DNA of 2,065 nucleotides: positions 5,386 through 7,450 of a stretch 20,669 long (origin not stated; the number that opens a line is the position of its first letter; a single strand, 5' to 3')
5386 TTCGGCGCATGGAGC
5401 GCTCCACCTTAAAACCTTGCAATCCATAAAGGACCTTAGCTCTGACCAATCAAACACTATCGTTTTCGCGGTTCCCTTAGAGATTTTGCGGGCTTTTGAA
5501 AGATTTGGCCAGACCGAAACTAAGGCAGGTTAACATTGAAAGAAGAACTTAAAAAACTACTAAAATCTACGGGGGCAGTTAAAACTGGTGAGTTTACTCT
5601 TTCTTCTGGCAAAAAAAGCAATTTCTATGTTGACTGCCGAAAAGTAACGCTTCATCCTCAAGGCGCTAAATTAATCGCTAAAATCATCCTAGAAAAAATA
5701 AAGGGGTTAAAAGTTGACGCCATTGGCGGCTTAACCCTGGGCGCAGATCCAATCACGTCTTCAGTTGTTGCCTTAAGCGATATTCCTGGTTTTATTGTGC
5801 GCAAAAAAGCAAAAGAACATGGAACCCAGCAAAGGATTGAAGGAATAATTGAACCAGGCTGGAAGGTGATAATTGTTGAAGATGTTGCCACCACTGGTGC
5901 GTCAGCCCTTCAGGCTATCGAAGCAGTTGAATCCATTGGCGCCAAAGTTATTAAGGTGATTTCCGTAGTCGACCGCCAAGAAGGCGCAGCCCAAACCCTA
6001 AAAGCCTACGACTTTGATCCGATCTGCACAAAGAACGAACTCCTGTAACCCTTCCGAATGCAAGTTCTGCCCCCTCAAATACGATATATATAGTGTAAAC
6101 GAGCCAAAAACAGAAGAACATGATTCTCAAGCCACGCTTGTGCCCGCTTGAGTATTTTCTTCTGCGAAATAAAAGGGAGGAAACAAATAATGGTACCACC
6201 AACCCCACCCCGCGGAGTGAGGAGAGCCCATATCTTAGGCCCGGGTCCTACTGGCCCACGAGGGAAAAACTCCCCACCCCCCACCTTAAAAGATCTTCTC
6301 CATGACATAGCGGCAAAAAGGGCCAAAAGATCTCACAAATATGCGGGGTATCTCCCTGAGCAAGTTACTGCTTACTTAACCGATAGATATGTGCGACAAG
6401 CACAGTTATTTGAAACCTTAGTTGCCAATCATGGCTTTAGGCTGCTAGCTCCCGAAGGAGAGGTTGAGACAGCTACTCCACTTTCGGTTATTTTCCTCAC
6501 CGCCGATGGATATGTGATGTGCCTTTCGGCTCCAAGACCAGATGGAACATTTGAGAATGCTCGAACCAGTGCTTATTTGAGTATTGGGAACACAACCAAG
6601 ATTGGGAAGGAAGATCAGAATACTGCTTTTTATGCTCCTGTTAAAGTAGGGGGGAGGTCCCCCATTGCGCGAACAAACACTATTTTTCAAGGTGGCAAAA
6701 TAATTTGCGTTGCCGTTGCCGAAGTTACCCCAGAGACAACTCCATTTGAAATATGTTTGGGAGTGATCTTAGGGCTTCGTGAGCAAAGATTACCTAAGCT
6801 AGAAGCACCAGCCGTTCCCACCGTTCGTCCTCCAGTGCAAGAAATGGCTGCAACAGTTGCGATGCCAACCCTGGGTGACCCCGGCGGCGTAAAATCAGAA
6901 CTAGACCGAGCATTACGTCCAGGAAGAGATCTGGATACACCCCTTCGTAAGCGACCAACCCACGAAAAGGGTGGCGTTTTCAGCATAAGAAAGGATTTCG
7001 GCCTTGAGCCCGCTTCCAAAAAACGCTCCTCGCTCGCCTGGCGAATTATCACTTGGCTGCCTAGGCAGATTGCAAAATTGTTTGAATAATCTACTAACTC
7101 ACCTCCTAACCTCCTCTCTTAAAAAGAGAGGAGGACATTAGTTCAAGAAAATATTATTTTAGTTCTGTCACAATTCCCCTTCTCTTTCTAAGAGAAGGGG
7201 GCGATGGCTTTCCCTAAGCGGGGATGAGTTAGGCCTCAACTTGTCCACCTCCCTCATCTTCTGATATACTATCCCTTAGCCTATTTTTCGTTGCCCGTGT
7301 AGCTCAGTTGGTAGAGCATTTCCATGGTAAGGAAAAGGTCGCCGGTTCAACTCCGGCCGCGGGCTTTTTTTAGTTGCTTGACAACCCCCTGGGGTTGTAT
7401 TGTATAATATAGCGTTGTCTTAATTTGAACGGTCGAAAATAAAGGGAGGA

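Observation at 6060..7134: Compositionally foreign 313-aa Pro/Arg-rich protein wired to the same promoter motif and bracketed by hairpin elements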

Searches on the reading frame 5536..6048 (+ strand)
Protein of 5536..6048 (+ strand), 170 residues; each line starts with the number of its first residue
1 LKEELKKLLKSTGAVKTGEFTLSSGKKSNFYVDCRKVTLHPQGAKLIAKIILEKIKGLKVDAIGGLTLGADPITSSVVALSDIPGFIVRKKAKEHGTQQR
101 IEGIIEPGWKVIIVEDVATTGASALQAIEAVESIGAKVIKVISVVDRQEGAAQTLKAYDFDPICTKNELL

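Call 8: search_protein_families(library=pfam, proteins=[window:5536-6048:+], max_evalue=0.01)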
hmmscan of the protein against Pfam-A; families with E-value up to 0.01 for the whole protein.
window:5536-6048:+ (170 aa): 3 families
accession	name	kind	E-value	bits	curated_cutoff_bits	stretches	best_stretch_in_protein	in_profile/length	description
PF00156.33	Pribosyltran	-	2.5e-11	43.6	26.3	1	41-154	9-133/158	Phosphoribosyl transferase domain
PF14681.12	UPRTase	-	1.7e-05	24.8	27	1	108-159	120-173/206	Uracil phosphoribosyltransferase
PF15609.12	PRTase_2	-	0.0094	15.9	28.8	0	92-152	103-164/188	Phosphoribosyl transferase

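Call 21: find_related_loci(query=window:5536-6048:+, collection=genome_contigs, flank=10000)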
Query window:5536-6048:+ (170 aa) in genome_contigs; peptide patterns used: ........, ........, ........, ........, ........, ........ (x = any residue, [..] = any of these).
599 stretches matched a pattern (row limit reached: there are more); 95 encode a relative of the query (tblastn E <= 1e-3); the best 80 are kept; 80 distinct loci.
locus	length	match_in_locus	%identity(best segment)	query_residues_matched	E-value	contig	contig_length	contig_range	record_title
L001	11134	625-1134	86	1-170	3e-93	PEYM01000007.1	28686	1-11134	MAG: Candidatus Saganbacteria bacterium CG08_land_8_20_14_0_20_45_16 CG08_land_8_20_14_0.20_scaffold_1564_c, whole genom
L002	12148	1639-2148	84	1-170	4e-91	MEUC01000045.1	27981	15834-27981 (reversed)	MAG: candidate division WOR-1 bacterium RIFOXYB2_FULL_42_35 rifoxyb2_full_scaffold_588, whole genome shotgun sequence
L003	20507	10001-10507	83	2-170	7e-91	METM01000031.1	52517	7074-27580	MAG: candidate division WOR-1 bacterium RIFCSPHIGHO2_01_FULL_53_15 rifcsphigho2_01_scaffold_885, whole genome shotgun se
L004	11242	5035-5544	81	1-170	4e-90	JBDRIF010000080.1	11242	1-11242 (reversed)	MAG: bacterium isolate MEGAHIT-group-1.57 k141_9995920, whole genome shotgun sequence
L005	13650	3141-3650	81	1-170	9e-90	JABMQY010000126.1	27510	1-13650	MAG: Candidatus Saganbacteria bacterium isolate bin.294 k141_6790295, whole genome shotgun sequence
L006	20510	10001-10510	79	1-170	2e-89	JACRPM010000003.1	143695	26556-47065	MAG: Candidatus Saganbacteria bacterium isolate NC_groundwater_1987_Pr3_S-0.2um_52_14 scaffold_248747, whole genome shot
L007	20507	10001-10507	79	1-169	1e-87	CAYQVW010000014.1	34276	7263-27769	MAG TPA_asm: uncultured bacterium isolate SRP200020_co3_350 genome assembly, contig: NODE_1740_length_34276_cov_10.19549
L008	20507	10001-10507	79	1-169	9e-87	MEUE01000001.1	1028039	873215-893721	MAG: candidate division WOR-1 bacterium RIFOXYB2_FULL_46_45 rifoxyb2_full_scaffold_0, whole genome shotgun sequence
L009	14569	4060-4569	77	1-170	3e-85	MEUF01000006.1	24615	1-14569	MAG: candidate division WOR-1 bacterium RIFOXYB2_FULL_48_7 rifoxyb2_full_scaffold_1180, whole genome shotgun sequence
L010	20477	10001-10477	80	12-170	8e-84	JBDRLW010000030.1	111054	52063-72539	MAG: bacterium isolate MEGAHIT-group-1.8 k141_12849700, whole genome shotgun sequence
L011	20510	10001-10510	83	1-170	2e-83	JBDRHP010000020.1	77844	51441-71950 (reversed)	MAG: Candidatus Margulisiibacteriota bacterium isolate MEGAHIT-group-1.525 k141_90789, whole genome shotgun sequence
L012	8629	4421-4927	84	2-170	2e-83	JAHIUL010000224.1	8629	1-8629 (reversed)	MAG: Candidatus Margulisiibacteriota bacterium isolate MM_PC_MetaG.mb.25 MM_PC_MetaG.mb.25_k141_1917243, whole genome sh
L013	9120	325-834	78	1-170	6e-83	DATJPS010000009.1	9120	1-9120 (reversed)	MAG TPA_asm: Candidatus Omnitrophota bacterium isolate SMAG_U14919 k141_2325787, whole genome shotgun sequence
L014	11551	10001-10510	79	1-170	4e-80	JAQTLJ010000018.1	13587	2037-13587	MAG: Candidatus Margulisiibacteriota bacterium isolate STA_14 NODE_8895_length_13587_cov_2.753938_Sandtown_A, whole geno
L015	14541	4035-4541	79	1-169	5e-79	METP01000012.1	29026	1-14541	MAG: candidate division WOR-1 bacterium RIFCSPLOWO2_02_FULL_46_20 rifcsplowo2_02_scaffold_1495, whole genome shotgun seq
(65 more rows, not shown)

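Call 29: search_protein_families(library=pfam, proteins=[L001:1109-2392:-], max_evalue=0.001)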
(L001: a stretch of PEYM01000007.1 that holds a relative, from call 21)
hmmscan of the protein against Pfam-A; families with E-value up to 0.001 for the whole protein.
L001:1109-2392:- (427 aa): 1 family
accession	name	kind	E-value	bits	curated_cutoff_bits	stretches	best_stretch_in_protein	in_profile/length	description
PF01252.23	Peptidase_A8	-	4.7e-21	75.9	25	1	167-306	3-138/142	Signal peptidase (SPase) II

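Call 31: search_protein_families(library=padloc, proteins=[L001:1109-2392:-], max_evalue=1)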
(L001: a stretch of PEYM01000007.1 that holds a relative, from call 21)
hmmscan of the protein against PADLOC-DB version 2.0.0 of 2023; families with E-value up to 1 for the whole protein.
L001:1109-2392:- (427 aa): 0 families

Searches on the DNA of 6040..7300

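Call 79: search_rna_families(source=window, start=6040, end=7300, threshold=evalue, max_evalue=1)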
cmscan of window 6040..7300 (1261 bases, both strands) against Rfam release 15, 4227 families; matches with E-value up to 1: 1.
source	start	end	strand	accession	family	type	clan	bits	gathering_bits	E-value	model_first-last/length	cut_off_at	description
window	7112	7198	+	RF03457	MIR173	Gene; miRNA;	-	19.2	70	0.83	1-102/102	no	MIR173 microRNA precursor family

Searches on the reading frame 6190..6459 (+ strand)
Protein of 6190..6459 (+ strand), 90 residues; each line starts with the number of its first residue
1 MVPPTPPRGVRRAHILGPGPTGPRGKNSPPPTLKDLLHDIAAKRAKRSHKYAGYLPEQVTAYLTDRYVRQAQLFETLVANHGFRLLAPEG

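Call 73: search_protein_families(library=pfam, proteins=[window:6190-6459:+], max_evalue=10)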
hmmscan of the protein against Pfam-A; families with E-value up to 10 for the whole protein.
seq(90 aa): 0 families

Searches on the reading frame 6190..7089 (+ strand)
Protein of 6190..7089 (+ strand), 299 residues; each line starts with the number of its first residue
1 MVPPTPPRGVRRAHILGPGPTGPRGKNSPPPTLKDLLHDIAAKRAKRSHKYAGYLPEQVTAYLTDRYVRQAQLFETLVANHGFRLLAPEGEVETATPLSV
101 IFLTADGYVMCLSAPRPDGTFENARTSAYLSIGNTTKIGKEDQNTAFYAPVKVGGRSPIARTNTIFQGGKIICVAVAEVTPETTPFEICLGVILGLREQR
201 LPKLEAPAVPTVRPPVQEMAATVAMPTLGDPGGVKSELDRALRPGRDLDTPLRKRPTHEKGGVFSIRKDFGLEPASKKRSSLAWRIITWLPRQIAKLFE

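Call 8: search_protein_families(library=pfam, proteins=[window:6190-7089:+], max_evalue=0.01)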
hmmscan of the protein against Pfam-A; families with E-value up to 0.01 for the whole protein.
window:6190-7089:+ (299 aa): 0 families

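Call 9: find_homologous_proteins(query=window:6190-7089:+, max_evalue=0.001)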
Query window:6190-7089:+ (299 aa): 1 proteins with E <= 0.001 among 2653 candidates.
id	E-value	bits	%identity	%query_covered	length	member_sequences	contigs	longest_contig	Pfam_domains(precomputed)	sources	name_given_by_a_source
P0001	2.2e-197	673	100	100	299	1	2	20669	-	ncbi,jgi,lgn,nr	ncbi:MAG: hypothetical protein HQ596_05065 [Candidatus Saganbacteria bacterium]|nr:hypothetical prot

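Call 17: search_protein_families(library=ncbifam, proteins=[window:6190-7089:+], max_evalue=1)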
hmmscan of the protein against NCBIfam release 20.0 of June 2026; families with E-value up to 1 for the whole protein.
window:6190-7089:+ (299 aa): 0 families

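Call 18: search_protein_representatives(protein=window:6190-7089:+)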
Query: 299 residues. Proteins with E-value up to 0.001 (for the whole library): 1; up to 1e-10: 1; up to 1e-30: 1. The best 1 are listed.
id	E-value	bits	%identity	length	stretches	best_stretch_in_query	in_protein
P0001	7.1e-198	672.5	100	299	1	1-299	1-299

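Call 22: predict_structure(protein=window:6190-7089:+)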
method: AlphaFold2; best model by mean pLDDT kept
length: 299 residues; sequences in the alignment: 1
mean_pLDDT: 37.1   pTM: 0.23
mean pLDDT of the five models: 37.1, 35.6, 30.8, 30.3, 29.0
residues with pLDDT >= 90: 0; 70-90: 0; 50-70: 4; < 50: 295
segments of 3 or more residues with pLDDT < 50: 1-3, 5-191, 193-230, 232-280, 282-299
pLDDT, mean of each block of 10 residues (from residue 1): 43 32 41 42 41 35 34 38 30 33 38 36 30 29 34 36 40 45 46 43 30 35 32 41 35 35 36 40 46 39
secondary structure, 60 per line:
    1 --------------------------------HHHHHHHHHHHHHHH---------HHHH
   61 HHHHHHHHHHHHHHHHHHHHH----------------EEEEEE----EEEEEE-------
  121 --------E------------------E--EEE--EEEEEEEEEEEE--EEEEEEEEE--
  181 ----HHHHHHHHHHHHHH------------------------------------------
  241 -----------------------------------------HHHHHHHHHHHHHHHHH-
elements in order: H33-47 H57-81 E98-103 E108-113 E151-153 E156-167 E170-178 H185-198 H282-298

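Call 30: search_protein_families(library=phrogs, proteins=[window:6190-7089:+], max_evalue=1)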
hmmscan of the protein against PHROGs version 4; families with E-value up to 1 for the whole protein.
window:6190-7089:+ (299 aa): 0 families

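Call 31: search_protein_families(library=padloc, proteins=[window:6190-7089:+], max_evalue=1)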
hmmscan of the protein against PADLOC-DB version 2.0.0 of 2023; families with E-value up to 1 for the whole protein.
window:6190-7089:+ (299 aa): 0 families

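Call 32: search_solved_structures(query=window:6190-7089:+, max_evalue=10, show_alignments=3)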
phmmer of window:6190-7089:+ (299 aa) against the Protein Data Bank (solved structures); distinct sequences matched with E-value up to 10: 0.

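Call 33: find_encoding_contigs(protein=window:6190-7089:+, flank=10000, max_places=10)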
Protein window:6190-7089:+ (299 aa): 2 contigs read that carry it; 2 places shown.
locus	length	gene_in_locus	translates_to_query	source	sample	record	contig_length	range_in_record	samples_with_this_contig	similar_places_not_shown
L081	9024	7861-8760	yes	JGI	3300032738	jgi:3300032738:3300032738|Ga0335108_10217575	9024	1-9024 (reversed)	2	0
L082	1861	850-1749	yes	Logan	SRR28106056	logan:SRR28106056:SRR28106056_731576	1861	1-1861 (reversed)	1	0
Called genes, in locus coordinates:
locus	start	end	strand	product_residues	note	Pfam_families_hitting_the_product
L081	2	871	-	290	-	?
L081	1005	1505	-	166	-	-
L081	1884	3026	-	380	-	PF02670:DXP_reductoisom, PF08436:DXP_redisom_C, PF13288:DXPR_C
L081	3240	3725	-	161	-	-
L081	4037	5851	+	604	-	PF05170:AsmA, PF05359:DUF748, PF13116:YhdP (weak)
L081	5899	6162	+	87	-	-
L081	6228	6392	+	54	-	PF26391:MamI (weak)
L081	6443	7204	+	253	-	PF01145:Band_7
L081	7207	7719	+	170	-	PF00156:Pribosyltran, PF14681:UPRTase (weak)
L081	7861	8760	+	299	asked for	-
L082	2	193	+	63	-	?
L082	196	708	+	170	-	PF00156:Pribosyltran, PF14681:UPRTase (weak)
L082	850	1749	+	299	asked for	-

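Call 51: find_related_loci(query=window:6190-7089:+, collection=viral_contigs, flank=5000)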
Query window:6190-7089:+ (299 aa) in viral_contigs; peptide patterns used: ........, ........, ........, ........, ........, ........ (x = any residue, [..] = any of these).
36 stretches matched a pattern, but none encodes a relative of the query by tblastn (E <= 1e-3).

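Call 58: search_protein_families(library=pfam, alignment_id=A1, max_evalue=0.001)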
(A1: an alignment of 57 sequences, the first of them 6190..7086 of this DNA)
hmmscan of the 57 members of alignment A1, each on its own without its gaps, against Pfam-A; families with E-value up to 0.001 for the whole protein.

A. member 1, window:6190-7086:+ (299 aa): 0 families

B. families by the number of members that match (of 57 scanned): 13 families
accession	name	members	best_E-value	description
PF01841.26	Transglut_core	4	1.4e-05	Transglutaminase-like superfamily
PF03562.22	MltA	1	3.9e-53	MltA specific insert domain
PF06725.17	3D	1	7.9e-13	3D domain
PF19077.6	Big_13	1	4.7e-09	Bacterial Ig-like domain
PF01833.30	TIG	1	3.6e-08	IPT/TIG domain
PF01476.26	LysM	1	6.9e-07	LysM domain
PF00990.26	GGDEF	1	1.5e-06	Diguanylate cyclase, GGDEF domain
PF17957.7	Big_7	1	1.9e-06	Bacterial Ig domain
PF13750.12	Big_3_3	1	3.2e-05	Bacterial Ig-like domain (group 3)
PF13860.13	FlgD_ig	1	6e-05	FlgD Ig-like domain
PF02120.21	Flg_hook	1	0.00013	Flagellar hook-length control protein FliK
PF03687.19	UPF0164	1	0.00015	Uncharacterised protein family (UPF0164)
PF20072.4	DUF6468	1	0.00017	Domain of unknown function (DUF6468)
